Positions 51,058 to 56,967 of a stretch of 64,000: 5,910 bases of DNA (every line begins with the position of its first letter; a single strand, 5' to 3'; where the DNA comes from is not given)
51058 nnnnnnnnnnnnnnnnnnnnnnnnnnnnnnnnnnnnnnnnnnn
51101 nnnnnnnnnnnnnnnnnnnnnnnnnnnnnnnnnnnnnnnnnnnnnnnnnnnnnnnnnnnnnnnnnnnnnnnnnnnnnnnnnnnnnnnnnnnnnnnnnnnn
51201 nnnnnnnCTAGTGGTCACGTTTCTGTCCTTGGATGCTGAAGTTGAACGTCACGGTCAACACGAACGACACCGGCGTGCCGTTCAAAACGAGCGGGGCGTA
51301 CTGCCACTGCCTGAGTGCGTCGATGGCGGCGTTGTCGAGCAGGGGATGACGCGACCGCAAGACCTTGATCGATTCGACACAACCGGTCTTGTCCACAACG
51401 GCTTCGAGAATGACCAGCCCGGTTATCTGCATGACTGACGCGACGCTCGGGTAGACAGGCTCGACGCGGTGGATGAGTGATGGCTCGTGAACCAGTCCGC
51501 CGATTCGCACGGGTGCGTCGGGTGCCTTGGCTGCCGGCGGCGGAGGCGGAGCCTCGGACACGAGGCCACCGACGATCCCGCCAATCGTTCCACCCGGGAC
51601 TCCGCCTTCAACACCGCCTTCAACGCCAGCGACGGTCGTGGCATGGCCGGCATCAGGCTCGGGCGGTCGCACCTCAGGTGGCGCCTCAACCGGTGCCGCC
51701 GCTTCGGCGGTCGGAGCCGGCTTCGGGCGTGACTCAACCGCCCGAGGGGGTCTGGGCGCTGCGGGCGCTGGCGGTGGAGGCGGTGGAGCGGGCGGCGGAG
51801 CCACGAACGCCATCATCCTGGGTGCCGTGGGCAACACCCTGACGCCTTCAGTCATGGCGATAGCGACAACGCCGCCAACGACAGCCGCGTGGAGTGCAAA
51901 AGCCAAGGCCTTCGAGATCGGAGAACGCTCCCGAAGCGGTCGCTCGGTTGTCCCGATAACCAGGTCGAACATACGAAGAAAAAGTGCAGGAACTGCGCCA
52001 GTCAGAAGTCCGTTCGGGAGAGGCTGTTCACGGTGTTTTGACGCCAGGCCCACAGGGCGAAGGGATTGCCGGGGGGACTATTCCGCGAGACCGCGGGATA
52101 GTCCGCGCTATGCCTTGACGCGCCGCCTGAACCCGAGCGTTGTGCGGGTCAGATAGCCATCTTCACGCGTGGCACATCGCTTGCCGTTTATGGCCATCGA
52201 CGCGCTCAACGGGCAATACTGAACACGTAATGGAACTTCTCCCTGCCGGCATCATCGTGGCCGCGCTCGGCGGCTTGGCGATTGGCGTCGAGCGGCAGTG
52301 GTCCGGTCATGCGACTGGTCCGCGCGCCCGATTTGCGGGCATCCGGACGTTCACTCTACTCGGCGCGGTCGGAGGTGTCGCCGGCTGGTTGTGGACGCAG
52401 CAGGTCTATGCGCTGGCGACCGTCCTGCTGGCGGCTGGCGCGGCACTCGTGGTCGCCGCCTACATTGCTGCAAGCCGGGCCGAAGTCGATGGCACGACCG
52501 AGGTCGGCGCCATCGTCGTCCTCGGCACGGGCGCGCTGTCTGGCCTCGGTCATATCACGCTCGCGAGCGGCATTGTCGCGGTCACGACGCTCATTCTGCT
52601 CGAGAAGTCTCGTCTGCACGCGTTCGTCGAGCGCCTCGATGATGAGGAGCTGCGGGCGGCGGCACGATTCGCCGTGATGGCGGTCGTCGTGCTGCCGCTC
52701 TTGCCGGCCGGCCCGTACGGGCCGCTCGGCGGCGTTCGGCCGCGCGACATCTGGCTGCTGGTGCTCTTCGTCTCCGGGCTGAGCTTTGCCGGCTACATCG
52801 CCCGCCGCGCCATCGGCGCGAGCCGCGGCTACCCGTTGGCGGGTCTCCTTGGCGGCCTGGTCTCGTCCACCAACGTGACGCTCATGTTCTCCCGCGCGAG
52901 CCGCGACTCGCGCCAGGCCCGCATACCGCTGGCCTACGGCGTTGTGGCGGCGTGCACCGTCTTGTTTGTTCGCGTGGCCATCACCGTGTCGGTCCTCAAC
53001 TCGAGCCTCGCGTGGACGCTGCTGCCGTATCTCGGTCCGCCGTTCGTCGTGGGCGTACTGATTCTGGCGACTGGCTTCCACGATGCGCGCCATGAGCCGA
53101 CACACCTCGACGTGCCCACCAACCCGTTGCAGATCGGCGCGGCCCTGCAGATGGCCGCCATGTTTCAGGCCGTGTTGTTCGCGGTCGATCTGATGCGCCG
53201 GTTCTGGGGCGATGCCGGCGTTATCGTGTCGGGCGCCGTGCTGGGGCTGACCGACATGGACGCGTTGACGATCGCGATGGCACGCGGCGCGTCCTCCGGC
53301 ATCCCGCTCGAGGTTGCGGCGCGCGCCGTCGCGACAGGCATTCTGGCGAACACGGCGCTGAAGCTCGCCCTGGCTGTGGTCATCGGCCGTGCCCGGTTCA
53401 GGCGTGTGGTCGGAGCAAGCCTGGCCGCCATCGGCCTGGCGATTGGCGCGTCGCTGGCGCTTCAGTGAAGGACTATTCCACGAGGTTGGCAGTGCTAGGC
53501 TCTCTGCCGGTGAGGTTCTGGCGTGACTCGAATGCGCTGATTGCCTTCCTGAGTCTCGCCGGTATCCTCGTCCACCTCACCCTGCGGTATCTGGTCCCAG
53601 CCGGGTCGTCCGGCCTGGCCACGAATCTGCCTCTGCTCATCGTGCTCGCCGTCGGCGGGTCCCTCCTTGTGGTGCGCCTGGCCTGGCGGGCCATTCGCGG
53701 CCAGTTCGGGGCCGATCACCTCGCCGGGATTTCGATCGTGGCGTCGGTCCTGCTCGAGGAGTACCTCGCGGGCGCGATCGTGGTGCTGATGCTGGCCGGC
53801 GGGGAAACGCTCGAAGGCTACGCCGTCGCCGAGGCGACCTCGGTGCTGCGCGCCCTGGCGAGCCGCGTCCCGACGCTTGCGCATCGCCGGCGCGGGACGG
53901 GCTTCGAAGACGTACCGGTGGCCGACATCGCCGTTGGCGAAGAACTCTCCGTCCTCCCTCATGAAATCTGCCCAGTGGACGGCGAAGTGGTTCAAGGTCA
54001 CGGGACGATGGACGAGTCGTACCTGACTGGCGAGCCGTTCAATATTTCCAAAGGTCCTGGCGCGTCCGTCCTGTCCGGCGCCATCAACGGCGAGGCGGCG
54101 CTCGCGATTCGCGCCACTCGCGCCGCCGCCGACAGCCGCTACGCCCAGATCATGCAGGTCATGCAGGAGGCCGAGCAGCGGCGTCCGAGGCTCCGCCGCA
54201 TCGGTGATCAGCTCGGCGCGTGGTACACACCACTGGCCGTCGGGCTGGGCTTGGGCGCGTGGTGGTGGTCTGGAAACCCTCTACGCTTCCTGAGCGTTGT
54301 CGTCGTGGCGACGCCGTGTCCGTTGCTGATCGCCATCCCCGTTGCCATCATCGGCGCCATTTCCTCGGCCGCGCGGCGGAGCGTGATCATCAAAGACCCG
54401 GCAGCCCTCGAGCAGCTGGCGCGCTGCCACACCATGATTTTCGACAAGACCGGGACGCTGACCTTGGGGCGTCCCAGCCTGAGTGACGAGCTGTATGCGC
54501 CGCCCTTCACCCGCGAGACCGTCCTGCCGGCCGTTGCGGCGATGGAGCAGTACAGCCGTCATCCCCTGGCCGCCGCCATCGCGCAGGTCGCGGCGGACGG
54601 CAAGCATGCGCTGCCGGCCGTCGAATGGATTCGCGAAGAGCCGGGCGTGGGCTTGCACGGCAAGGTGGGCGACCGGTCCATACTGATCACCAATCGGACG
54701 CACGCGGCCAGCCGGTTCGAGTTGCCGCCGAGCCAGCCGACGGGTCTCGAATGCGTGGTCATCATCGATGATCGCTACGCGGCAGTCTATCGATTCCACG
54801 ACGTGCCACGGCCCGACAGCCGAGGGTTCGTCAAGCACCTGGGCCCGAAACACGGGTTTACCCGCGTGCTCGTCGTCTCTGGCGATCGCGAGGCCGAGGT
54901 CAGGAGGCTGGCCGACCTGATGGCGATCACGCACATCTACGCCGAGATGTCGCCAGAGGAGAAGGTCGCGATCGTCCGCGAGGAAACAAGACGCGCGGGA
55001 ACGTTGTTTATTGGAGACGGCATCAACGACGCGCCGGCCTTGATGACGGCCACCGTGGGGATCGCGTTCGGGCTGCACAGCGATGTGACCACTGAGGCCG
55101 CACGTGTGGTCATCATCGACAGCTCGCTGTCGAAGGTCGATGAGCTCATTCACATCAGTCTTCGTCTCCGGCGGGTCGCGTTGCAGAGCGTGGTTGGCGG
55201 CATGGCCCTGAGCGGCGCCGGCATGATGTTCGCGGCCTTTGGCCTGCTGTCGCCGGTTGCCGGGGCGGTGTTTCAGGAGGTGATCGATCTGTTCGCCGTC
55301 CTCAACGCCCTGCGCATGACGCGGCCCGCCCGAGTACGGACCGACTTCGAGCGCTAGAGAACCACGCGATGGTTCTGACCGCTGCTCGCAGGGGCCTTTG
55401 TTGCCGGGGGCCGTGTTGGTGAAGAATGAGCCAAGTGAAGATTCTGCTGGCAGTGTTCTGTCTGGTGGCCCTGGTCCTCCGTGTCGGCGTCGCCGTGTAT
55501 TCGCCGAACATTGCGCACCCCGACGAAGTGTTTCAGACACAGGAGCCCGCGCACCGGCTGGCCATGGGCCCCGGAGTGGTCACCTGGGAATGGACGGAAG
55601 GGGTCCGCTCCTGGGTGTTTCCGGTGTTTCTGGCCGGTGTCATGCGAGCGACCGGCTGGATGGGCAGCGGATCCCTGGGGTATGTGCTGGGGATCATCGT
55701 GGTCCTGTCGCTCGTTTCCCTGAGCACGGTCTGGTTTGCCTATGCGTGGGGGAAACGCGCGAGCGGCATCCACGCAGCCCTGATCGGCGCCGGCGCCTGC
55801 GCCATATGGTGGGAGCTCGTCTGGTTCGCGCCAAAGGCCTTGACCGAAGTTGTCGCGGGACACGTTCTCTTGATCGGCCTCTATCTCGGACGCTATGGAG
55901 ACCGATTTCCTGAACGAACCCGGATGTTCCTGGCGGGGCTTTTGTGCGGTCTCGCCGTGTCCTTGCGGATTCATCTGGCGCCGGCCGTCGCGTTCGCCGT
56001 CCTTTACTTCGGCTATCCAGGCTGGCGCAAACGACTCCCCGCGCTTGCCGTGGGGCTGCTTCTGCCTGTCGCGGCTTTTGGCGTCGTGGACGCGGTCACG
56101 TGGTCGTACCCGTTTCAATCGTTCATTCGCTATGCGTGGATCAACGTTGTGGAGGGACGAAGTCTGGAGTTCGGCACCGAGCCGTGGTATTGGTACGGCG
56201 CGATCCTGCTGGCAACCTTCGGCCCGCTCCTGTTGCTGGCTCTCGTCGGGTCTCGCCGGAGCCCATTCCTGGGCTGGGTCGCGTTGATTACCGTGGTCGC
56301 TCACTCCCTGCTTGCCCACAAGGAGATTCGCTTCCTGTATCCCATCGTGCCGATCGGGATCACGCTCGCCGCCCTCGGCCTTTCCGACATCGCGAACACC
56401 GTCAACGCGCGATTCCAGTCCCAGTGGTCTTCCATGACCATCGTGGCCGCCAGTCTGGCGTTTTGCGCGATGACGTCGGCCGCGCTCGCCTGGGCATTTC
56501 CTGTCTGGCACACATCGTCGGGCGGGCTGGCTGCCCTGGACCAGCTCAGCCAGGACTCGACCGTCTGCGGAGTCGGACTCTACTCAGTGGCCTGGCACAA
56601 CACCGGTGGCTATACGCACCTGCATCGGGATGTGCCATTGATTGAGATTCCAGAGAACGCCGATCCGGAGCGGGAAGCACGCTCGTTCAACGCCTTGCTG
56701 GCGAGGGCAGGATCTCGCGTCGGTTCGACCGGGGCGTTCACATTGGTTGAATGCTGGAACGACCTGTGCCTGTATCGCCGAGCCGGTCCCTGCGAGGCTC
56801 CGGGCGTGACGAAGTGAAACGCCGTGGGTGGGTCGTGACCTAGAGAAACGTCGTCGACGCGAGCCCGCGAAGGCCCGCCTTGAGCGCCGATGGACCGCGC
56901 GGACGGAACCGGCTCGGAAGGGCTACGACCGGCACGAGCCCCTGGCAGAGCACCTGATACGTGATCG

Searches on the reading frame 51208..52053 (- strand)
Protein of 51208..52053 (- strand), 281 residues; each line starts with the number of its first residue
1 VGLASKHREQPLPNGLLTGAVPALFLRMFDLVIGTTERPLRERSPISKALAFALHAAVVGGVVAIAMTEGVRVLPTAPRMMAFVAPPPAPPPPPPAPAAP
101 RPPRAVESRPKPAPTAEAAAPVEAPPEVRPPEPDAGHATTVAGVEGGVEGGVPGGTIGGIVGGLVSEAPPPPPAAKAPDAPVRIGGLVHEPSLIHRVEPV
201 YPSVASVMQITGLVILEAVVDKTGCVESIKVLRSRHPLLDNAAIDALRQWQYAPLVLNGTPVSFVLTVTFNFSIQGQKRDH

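Call 7: search_protein_families(library=pfam, proteins=[window:51208-52053:-])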
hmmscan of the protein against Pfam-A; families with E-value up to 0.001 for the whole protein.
window:51208-52053:- (281 aa): 1 family
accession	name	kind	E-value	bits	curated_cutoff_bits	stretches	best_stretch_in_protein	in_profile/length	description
PF03544.19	TonB_C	-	1.3e-17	64.4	24.6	1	198-274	2-79/79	Gram-negative bacterial TonB protein C-terminal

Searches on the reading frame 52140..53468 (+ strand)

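Call 7: search_protein_families(library=pfam, proteins=[window:52140-53468:+])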
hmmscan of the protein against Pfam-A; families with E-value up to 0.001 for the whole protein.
window:52140-53468:+ (442 aa): 2 families
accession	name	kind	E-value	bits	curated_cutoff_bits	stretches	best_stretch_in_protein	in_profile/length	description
PF13194.11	DUF4010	-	3.8e-51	174.2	30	1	210-416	2-210/210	Domain of unknown function (DUF4010)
PF02308.21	MgtC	-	8.4e-11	42.7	31.4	1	38-161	1-120/121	MgtC family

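Call 73: search_protein_families(library=ncbifam, proteins=[window:52230-53468:+], max_evalue=0.00001)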
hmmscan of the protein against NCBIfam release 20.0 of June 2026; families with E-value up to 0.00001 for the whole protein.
window:52230-53468:+ (412 aa): 0 families

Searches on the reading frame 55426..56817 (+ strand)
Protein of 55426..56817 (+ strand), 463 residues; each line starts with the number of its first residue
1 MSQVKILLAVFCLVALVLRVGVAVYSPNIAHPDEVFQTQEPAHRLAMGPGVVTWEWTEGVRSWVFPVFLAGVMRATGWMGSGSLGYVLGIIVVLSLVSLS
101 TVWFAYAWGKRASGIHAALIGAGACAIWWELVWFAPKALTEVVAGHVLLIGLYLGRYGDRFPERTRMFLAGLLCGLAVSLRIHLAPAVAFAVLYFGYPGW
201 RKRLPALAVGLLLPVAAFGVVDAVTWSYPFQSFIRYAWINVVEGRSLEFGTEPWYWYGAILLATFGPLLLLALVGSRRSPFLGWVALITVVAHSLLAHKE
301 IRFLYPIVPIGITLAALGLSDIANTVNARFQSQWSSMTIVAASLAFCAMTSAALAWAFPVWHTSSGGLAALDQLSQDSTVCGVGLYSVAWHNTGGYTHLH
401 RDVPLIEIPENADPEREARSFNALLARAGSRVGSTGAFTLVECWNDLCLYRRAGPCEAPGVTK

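Call 8: search_protein_families(library=pfam, proteins=[window:55426-56817:+])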
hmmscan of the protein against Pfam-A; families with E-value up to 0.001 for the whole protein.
window:55426-56817:+ (463 aa): 1 family
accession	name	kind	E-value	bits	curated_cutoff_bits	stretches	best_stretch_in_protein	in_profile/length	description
PF03901.23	Glyco_transf_22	-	1.4e-39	137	23.8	1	13-400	4-414/414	Alg9-like mannosyltransferase family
